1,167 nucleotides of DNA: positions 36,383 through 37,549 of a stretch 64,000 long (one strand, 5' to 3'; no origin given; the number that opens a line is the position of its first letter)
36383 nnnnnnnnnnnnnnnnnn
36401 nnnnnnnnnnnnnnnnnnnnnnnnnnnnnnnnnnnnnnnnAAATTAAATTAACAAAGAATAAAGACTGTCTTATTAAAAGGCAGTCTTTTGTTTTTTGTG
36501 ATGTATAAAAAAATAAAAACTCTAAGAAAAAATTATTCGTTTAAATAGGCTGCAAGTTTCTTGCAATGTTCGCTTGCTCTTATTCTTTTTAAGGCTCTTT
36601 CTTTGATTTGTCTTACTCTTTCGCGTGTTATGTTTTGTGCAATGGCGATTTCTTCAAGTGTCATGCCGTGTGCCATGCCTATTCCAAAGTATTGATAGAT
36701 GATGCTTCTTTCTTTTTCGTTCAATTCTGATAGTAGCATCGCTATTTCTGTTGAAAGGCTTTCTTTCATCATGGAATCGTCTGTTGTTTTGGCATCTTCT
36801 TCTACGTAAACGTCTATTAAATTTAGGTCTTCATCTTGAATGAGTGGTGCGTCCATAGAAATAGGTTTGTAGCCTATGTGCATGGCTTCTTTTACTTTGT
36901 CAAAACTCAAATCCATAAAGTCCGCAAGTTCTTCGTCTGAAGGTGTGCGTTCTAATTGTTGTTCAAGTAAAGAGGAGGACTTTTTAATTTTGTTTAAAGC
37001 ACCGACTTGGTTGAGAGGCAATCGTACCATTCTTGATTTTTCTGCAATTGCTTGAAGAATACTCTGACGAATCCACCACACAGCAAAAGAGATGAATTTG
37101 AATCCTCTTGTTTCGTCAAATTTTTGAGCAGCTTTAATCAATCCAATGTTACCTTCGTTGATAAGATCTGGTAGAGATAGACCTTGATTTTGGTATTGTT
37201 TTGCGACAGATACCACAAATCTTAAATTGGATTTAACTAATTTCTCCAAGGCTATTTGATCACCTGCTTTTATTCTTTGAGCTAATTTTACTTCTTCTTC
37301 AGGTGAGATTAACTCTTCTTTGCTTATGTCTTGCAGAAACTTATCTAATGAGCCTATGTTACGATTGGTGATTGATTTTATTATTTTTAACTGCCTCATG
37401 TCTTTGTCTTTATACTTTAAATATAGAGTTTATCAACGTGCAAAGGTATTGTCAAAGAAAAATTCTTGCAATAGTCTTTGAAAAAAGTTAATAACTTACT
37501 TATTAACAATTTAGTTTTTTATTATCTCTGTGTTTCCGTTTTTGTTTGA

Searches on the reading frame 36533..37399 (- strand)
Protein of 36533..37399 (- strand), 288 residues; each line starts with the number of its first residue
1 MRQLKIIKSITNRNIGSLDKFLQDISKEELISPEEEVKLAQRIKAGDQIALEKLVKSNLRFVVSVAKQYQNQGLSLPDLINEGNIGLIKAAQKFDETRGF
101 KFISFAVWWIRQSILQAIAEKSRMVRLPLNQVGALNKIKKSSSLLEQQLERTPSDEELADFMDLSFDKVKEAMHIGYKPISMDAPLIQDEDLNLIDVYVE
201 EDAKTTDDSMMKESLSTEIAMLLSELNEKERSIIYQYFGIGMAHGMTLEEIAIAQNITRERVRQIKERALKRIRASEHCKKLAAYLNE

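Call 11: search_protein_families(library=pfam, proteins=[window:36533-37399:-], max_evalue=0.01)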
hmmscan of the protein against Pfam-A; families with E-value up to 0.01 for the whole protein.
window:36533-37399:- (288 aa): 5 families
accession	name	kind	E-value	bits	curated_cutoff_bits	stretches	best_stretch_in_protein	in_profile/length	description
PF04542.20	Sigma70_r2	-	2e-18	66.4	24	1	54-123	1-70/71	Sigma-70 region 2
PF04539.22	Sigma70_r3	-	6.3e-18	65.1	25.3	1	135-208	3-76/78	Sigma-70 region 3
PF04545.22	Sigma70_r4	-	8.1e-16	57.7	24.1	1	222-275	1-50/50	Sigma-70, region 4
PF00140.25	Sigma70_r1_2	-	2.2e-10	40.8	22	1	17-48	2-33/34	Sigma-70 factor, region 1.2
PF08281.18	Sigma70_r4_2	-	0.0018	18.3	25.7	0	218-273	3-54/54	Sigma-70, region 4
